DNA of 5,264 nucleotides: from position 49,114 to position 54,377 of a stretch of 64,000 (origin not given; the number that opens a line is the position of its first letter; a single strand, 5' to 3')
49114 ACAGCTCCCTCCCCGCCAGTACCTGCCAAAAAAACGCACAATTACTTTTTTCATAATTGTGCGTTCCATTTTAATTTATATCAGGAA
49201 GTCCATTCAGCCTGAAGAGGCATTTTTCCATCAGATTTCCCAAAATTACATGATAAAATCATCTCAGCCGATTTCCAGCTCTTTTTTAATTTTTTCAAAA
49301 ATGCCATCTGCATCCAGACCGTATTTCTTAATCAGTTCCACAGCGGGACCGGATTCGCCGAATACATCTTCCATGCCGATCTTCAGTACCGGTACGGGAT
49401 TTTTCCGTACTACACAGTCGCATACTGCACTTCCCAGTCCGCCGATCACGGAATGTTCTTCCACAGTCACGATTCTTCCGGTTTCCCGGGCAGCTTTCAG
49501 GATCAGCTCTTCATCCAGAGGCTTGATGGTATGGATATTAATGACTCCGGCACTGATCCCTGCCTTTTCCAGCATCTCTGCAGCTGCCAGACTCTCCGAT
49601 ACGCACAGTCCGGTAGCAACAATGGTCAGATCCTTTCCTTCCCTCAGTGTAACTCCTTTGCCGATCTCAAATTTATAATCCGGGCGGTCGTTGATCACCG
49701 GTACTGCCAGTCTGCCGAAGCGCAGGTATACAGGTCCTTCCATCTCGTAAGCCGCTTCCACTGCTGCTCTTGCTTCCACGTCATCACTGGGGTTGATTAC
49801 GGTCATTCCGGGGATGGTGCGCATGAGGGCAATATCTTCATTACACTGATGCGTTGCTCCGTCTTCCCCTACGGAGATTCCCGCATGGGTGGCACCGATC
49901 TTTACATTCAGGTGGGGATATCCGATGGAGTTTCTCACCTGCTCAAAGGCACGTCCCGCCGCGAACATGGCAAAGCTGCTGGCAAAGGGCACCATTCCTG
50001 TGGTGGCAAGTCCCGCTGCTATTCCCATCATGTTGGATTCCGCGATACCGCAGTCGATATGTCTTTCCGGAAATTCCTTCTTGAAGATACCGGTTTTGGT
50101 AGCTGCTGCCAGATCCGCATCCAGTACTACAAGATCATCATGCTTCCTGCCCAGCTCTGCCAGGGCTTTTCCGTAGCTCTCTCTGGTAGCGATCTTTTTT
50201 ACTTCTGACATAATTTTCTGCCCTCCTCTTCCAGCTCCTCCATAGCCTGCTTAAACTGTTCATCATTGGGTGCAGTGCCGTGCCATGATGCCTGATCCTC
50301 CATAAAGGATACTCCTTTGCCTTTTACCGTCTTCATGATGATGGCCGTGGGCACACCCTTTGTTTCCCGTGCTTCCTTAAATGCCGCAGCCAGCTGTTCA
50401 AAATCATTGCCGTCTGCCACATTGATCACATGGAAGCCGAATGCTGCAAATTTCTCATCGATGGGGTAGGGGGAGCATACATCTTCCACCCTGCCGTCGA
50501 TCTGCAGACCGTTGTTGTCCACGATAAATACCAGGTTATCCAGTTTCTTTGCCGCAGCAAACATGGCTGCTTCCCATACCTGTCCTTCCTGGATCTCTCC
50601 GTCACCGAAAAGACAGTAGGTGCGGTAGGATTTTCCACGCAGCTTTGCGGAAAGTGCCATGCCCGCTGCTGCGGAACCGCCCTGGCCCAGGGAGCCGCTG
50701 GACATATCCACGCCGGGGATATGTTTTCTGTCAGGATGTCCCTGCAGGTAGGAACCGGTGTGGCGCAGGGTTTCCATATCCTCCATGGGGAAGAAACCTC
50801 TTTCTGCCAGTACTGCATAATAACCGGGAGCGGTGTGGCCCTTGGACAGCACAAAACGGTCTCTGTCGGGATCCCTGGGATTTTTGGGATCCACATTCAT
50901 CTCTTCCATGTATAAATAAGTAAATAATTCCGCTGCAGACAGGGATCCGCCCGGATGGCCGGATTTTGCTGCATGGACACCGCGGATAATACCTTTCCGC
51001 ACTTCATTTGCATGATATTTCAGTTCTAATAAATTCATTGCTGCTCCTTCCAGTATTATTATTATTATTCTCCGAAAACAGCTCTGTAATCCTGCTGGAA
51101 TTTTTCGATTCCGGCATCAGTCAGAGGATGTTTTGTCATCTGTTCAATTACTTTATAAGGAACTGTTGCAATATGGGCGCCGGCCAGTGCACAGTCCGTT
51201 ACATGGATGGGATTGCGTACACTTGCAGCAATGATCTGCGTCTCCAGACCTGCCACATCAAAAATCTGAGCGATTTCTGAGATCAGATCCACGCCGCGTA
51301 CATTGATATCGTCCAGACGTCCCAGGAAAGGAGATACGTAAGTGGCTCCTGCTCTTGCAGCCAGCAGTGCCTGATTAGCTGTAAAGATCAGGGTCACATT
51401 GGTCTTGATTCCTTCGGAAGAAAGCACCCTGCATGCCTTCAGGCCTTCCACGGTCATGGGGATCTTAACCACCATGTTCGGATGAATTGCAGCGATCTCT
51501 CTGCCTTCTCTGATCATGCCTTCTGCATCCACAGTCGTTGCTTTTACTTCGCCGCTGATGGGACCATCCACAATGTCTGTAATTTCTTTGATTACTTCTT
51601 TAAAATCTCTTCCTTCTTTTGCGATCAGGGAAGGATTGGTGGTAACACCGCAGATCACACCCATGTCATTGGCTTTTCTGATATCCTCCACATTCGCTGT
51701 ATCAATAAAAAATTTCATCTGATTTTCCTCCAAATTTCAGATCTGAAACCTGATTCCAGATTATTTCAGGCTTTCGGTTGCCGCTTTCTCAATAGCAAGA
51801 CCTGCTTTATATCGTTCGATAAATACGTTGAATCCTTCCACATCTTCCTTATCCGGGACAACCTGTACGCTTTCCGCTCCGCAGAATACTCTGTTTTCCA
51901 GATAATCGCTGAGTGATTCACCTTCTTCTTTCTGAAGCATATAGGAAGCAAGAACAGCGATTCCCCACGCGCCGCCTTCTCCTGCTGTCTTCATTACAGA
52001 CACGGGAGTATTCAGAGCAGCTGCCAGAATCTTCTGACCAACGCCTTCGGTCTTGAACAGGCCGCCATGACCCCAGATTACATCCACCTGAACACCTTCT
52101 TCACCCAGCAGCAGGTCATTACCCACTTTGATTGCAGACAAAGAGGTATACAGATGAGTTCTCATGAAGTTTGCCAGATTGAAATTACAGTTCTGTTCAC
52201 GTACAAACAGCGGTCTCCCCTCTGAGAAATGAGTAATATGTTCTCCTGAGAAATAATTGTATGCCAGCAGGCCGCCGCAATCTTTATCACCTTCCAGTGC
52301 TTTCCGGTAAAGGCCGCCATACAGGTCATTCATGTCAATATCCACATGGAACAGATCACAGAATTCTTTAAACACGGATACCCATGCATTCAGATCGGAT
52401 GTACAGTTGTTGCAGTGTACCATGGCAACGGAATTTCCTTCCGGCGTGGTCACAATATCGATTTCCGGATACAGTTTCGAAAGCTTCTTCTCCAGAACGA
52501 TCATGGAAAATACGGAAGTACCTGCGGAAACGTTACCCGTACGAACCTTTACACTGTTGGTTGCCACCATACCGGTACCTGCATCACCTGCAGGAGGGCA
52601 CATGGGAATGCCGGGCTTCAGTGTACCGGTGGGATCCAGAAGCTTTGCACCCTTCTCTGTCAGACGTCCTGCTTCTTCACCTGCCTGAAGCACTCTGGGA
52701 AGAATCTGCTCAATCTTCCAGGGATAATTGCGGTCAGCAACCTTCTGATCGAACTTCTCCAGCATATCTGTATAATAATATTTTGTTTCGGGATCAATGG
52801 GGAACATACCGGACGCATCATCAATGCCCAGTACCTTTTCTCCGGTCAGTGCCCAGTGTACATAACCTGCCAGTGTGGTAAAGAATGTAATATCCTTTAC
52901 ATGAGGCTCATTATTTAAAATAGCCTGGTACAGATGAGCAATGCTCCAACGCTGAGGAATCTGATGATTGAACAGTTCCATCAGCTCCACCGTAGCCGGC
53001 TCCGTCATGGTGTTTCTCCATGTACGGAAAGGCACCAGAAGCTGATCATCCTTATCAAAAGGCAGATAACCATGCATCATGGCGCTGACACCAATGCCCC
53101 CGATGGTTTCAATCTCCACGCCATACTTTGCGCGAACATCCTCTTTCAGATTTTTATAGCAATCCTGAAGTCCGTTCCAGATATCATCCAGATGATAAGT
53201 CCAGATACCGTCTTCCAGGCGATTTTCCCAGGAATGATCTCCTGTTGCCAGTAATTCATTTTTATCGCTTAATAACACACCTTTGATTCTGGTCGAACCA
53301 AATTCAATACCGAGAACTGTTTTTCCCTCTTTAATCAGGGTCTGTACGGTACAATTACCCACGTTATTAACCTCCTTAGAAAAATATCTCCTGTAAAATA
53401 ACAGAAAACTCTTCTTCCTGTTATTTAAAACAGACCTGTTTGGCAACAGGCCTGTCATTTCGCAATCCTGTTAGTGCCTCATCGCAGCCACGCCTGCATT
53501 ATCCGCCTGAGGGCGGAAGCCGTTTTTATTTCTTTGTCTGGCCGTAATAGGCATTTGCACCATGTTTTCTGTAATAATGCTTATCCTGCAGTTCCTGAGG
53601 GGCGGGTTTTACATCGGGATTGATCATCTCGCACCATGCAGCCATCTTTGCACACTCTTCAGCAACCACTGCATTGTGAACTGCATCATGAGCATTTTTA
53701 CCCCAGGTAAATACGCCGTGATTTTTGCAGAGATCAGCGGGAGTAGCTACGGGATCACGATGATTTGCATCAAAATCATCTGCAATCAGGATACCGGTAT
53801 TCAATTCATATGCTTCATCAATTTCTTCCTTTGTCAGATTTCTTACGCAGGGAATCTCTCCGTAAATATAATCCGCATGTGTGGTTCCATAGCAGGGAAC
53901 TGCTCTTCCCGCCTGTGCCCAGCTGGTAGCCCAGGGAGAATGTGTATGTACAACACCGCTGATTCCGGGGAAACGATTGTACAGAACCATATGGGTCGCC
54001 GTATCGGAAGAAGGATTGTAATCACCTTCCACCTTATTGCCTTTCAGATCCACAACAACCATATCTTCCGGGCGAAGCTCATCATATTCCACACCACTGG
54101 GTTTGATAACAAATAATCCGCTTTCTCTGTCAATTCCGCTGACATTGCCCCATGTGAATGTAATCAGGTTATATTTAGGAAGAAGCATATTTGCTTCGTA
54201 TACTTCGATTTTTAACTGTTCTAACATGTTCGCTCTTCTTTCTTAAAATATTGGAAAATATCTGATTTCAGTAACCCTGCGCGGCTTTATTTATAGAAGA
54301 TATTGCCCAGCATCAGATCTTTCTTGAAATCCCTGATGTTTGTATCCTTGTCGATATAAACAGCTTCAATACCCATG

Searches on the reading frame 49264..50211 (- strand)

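Call 7: search_protein_families(library=pfam, proteins=[window:49264-50211:-], max_evalue=0.001)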
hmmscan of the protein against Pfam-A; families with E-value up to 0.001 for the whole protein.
window:49264-50211:- (315 aa): 4 families
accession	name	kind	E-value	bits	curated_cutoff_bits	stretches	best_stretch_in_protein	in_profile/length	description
PF02779.29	Transket_pyr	-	1.4e-47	162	27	1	5-170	1-172/174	Transketolase, pyrimidine binding domain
PF02780.25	Transketolase_C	-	1.1e-36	125.9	25.9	1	184-304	1-124/124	Transketolase, C-terminal domain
PF22613.1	Transketolase_C_1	-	2.7e-06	28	27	1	192-300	11-113/113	Transketolase-like TK C-terminal domain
PF17147.9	PFOR_II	-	4.8e-06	27.3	27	1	194-265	2-73/102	Pyruvate:ferredoxin oxidoreductase core domain II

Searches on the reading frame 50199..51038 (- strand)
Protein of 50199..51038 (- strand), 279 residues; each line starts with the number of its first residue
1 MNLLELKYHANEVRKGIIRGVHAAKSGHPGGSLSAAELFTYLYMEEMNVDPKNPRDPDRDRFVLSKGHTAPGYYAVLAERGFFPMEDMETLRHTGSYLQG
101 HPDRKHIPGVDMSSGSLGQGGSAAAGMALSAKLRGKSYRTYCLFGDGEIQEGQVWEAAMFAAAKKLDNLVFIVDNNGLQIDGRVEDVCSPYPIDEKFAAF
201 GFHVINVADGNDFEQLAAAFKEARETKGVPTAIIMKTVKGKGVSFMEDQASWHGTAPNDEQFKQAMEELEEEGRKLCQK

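Call 7: search_protein_families(library=pfam, proteins=[window:50199-51038:-], max_evalue=0.001)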
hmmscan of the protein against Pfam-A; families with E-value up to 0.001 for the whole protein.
window:50199-51038:- (279 aa): 4 families
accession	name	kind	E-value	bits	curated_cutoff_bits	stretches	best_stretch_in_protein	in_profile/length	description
PF00456.26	Transketolase_N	-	7.6e-59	199.8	22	1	10-269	6-275/334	Transketolase, thiamine diphosphate binding domain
PF13292.11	DXP_synthase_N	-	5.7e-15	55.7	21.2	1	5-184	17-179/274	1-deoxy-D-xylulose-5-phosphate synthase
PF00676.26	E1_dh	-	5e-14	52.4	22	1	113-226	99-210/300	Dehydrogenase E1 component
PF02775.26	TPP_enzyme_C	-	6.6e-07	29.7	21.9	1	111-228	24-145/151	Thiamine pyrophosphate enzyme, C-terminal TPP binding domain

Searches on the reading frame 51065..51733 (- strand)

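Call 7: search_protein_families(library=pfam, proteins=[window:51065-51733:-], max_evalue=0.001)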
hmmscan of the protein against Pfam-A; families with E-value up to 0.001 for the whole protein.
window:51065-51733:- (222 aa): 1 family
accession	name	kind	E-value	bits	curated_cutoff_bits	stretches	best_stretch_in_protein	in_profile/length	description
PF00923.25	TAL_FSA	-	2.4e-63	214.6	27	1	8-218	1-280/285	Transaldolase/Fructose-6-phosphate aldolase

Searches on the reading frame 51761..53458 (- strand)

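Call 7: search_protein_families(library=pfam, proteins=[window:51761-53458:-], max_evalue=0.001)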
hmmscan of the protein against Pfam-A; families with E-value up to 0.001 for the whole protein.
window:51761-53458:- (565 aa): 2 families
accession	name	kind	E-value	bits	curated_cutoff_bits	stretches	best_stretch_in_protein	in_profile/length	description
PF02782.22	FGGY_C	-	1.3e-32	113.7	27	1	309-507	2-197/198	FGGY family of carbohydrate kinases, C-terminal domain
PF00370.27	FGGY_N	-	1.1e-18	68.1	28.8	1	48-295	2-241/245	FGGY family of carbohydrate kinases, N-terminal domain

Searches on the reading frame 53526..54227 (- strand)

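Call 34: search_protein_families(library=pfam, proteins=[window:53526-54227:-], max_evalue=0.001)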
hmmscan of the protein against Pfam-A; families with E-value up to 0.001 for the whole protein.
window:53526-54227:- (233 aa): 1 family
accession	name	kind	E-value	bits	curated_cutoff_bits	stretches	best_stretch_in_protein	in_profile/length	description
PF00596.27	Aldolase_II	-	9.2e-51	172.8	22.2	1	8-196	2-182/183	Class II Aldolase and Adducin N-terminal domain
